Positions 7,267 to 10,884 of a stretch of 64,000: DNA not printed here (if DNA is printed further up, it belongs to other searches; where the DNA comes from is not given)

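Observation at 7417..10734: Long RelA/SpoT homologue fused in frame to a ~14-TM domain ending in a DMT/EamA-like permease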

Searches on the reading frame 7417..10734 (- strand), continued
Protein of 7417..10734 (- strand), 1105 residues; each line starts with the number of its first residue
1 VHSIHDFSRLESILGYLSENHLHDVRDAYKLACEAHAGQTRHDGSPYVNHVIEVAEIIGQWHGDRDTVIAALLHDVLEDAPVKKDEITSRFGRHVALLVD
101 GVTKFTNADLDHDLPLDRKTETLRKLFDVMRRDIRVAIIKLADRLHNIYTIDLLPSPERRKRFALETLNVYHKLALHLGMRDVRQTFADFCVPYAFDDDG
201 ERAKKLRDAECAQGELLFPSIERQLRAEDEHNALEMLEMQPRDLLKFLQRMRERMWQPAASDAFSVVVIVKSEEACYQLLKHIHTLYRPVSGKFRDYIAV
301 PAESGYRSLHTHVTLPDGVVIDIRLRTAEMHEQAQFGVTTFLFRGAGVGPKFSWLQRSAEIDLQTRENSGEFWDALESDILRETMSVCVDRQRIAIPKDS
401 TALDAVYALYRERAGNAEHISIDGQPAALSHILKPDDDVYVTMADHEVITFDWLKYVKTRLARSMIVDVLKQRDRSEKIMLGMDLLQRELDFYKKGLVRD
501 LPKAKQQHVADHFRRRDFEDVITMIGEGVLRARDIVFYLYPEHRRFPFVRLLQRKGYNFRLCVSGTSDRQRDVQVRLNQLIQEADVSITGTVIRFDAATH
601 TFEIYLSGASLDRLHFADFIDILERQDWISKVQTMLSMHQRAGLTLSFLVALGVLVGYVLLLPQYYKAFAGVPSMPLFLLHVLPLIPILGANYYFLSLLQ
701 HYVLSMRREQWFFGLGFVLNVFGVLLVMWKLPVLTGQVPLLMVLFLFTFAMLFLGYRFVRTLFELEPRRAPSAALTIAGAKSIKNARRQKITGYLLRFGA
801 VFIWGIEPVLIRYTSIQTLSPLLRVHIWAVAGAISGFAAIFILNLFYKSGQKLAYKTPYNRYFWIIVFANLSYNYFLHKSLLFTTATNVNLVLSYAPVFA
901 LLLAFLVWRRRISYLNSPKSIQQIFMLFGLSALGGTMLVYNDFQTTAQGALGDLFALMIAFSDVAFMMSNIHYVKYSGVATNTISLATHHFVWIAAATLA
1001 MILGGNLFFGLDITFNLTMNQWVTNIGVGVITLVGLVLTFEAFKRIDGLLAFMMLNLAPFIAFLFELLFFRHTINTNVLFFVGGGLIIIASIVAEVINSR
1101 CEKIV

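Call 7: search_solved_structures(query=window:7417-10734:-, max_evalue=0.01, show_alignments=3)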
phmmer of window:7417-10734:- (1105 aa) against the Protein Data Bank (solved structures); distinct sequences matched with E-value up to 0.01: 26.
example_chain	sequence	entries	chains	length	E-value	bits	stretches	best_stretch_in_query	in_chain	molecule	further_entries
6yxa_A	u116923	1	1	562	2.1e-72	248.1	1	13-542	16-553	GTP pyrophosphokinase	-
7oiw_A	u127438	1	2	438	1.2e-62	215.8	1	13-415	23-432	GTP pyrophosphokinase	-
8fr8_I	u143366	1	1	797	3.3e-58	201.1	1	25-539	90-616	GTP pyrophosphokinase RelA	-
8acu_A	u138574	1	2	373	4.9e-57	197.2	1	12-341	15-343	GTP pyrophosphokinase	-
7ohg_A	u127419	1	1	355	9.5e-56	192.9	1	7-331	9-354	Guanosine-3',5'-bis(Diphosphate) 3'-pyrophosphohydrolase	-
6s2t_A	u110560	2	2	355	9.5e-56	192.9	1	7-331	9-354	(P)ppGpp synthetase I, SpoT/RelA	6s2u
6s2v_A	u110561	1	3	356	9.6e-56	192.9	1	7-331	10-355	(P)ppGpp synthetase I, SpoT/RelA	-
1vj7_A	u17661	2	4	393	4.1e-51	177.6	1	15-356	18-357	Bifunctional RELA/SPOT | Bifunctional (p)ppGpp synthase/hydrolase RelA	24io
5xnx_A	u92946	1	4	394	8.4e-49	169.9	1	25-340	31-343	Bifunctional (p)ppGpp synthase/hydrolase RelA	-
5iqr_8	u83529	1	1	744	3.8e-43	151.2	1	40-543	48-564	GTP pyrophosphokinase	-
5kps_A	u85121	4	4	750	3.9e-43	151.2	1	40-543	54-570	GTP pyrophosphokinase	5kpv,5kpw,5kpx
5l3p_z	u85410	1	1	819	5.1e-43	150.8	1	40-543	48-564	GTP pyrophosphokinase,GTP pyrophosphokinase,GTP pyrophosphokinase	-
9s6k_B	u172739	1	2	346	2.5e-41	145.2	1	25-338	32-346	GTP pyrophosphokinase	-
7qpr_A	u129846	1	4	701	8.2e-41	143.5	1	15-520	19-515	ACT domain protein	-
7qps_A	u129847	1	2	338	2.3e-33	118.8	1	15-339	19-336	ACT domain protein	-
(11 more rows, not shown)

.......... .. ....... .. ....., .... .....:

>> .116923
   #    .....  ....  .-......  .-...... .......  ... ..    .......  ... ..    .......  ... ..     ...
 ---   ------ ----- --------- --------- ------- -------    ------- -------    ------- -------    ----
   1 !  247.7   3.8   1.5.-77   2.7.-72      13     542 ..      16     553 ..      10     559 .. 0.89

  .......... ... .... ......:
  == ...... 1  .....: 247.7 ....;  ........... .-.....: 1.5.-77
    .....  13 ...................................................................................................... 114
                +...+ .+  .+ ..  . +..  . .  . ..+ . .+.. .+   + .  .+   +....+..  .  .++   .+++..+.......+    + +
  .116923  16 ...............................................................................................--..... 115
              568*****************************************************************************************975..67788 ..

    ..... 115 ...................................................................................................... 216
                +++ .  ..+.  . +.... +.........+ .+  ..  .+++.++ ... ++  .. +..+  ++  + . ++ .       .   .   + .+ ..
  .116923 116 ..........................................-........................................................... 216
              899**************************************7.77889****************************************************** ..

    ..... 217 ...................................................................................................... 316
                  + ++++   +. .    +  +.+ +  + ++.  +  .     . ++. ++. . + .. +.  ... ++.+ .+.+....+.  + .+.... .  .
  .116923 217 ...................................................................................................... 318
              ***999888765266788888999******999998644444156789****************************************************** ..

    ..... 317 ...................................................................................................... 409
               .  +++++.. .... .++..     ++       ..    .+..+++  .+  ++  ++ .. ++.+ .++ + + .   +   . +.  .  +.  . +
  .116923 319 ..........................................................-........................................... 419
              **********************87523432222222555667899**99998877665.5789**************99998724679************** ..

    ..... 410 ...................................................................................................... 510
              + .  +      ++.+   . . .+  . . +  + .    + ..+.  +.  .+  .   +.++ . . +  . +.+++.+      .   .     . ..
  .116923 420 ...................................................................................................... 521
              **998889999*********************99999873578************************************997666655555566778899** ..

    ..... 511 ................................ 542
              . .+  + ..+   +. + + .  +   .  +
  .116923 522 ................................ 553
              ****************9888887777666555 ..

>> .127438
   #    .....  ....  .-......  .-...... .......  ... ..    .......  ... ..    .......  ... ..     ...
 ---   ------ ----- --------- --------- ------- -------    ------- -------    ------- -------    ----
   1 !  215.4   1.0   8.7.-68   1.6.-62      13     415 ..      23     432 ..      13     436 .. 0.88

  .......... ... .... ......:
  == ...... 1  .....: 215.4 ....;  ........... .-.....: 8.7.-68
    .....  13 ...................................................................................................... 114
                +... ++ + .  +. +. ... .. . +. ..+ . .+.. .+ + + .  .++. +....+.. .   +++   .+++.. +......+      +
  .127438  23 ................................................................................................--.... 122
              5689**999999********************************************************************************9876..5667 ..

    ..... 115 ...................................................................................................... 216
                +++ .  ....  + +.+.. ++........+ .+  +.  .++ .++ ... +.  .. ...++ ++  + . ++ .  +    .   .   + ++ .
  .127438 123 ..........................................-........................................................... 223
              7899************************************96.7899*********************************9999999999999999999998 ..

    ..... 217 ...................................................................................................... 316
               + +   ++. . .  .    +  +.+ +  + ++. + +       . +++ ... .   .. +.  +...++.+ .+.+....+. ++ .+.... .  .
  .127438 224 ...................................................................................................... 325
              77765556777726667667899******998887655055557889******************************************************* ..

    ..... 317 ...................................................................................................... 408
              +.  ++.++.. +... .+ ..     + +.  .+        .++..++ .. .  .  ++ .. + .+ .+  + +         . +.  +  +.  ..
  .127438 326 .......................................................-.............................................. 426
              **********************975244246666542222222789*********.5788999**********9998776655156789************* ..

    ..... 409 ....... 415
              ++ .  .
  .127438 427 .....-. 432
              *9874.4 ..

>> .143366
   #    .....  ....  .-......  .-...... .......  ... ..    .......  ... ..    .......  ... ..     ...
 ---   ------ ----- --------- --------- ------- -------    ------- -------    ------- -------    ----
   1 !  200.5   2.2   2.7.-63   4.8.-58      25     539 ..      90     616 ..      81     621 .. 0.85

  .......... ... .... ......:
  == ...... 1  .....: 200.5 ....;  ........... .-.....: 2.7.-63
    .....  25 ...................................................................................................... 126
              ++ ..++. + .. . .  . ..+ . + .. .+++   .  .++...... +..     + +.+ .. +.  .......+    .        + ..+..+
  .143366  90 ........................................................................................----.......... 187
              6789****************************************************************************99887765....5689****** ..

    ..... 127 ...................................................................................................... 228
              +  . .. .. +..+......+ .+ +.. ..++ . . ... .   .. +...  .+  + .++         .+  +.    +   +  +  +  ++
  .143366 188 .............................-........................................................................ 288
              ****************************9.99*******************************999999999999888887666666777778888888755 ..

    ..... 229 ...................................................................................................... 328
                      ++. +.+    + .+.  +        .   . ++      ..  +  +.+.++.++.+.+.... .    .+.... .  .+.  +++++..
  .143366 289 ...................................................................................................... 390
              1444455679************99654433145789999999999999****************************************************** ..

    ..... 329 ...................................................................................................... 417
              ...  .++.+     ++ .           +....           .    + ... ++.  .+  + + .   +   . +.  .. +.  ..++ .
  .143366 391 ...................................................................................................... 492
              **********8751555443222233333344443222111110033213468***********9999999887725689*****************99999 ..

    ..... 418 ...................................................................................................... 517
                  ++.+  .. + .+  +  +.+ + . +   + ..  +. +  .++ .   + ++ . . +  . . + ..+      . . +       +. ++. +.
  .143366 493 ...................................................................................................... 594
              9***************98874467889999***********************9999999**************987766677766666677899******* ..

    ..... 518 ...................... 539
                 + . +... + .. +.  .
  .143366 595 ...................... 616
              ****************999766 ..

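Call 26: list_cluster_members(proteins=[P0084, P0087, P0092, P0090, P0081, P0117, P0017, P0009, P0079, P0080])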
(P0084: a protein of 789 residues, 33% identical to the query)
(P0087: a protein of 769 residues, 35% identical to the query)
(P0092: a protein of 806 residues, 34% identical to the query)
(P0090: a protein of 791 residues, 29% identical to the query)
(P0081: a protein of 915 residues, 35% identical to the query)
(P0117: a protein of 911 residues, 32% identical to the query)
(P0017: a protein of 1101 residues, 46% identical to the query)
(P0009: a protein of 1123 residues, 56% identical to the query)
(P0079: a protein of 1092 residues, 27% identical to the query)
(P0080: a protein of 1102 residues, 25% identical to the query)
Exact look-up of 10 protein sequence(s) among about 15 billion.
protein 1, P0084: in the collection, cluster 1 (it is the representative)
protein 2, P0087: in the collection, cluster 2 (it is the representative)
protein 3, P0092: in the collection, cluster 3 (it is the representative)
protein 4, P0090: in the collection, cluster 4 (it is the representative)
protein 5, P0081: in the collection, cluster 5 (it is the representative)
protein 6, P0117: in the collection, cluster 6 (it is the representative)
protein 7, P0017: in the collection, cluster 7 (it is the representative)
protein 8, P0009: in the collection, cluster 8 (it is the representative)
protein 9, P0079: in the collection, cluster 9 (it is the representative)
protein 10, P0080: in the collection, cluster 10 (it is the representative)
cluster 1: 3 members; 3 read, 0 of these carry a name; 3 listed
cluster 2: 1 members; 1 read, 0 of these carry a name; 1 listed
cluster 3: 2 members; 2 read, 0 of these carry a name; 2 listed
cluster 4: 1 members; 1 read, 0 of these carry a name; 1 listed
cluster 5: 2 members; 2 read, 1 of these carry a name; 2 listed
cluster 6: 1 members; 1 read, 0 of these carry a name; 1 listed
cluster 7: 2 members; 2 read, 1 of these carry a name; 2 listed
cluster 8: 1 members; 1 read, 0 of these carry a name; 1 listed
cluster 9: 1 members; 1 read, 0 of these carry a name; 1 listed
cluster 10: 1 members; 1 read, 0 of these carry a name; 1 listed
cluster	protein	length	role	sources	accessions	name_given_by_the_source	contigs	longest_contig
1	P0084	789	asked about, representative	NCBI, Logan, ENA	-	-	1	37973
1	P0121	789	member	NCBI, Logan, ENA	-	-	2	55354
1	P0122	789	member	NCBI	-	-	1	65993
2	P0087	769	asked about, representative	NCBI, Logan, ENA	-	-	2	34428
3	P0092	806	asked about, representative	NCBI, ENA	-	-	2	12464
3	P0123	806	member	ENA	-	-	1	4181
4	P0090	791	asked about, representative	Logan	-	-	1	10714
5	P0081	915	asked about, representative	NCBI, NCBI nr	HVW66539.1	MAG TPA: HD domain-containing protein [Candidatus Peribacteraceae bacterium] | HD domain-containing protein [Candidatus Peribacteraceae bacterium]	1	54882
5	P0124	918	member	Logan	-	-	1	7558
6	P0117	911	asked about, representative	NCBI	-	-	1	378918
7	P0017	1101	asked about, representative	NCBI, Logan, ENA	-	-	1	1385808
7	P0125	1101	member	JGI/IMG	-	GTP diphosphokinase / guanosine-3',5'-bis(diphosphate) 3'-diphosphatase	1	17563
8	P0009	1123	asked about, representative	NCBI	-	-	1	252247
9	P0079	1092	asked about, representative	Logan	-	-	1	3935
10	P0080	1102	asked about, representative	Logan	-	-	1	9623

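Call 27: find_encoding_contigs(protein=P0017, flank=10000, max_places=3)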
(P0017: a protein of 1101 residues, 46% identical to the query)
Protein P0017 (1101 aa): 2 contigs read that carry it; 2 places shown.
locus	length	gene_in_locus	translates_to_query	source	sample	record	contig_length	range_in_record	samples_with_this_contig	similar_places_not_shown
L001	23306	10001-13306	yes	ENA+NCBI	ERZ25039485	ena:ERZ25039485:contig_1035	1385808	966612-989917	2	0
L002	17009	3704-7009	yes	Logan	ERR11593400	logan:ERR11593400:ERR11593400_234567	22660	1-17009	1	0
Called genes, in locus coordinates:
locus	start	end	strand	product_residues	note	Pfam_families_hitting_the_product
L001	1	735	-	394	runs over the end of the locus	-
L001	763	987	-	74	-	-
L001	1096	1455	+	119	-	PF02482:Ribosomal_S30AE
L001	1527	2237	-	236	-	PF01386:Ribosomal_L25p, PF14693:Ribosomal_TL5_C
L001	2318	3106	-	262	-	PF00535:Glycos_transf_2, PF13641:Glyco_tranf_2_3, PF10111:Glyco_tranf_2_2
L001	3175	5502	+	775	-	PF01541:GIY-YIG, PF27096:UvrC_M, PF02151:UVR (weak), PF22920:UvrC_RNaseH, PF08459:UvrC_RNaseH_dom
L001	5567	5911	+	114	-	-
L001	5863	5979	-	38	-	-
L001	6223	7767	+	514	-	PF06418:CTP_synth_N, PF00117:GATase, PF07722:Peptidase_C26 (weak)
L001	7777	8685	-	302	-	PF01758:SBF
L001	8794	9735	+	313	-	PF01180:DHO_dh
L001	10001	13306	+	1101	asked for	PF13328:HD_4, PF01966:HD, PF04607:RelA_SpoT, PF19296:RelA_AH, PF00892:EamA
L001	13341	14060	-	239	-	PF01987:AIM24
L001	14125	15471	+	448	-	PF07648:Kazal_2 (weak), PF00050:Kazal_1 (weak)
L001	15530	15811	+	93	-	PF06803:DUF1232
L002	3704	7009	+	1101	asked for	PF13328:HD_4, PF01966:HD, PF04607:RelA_SpoT, PF19296:RelA_AH, PF00892:EamA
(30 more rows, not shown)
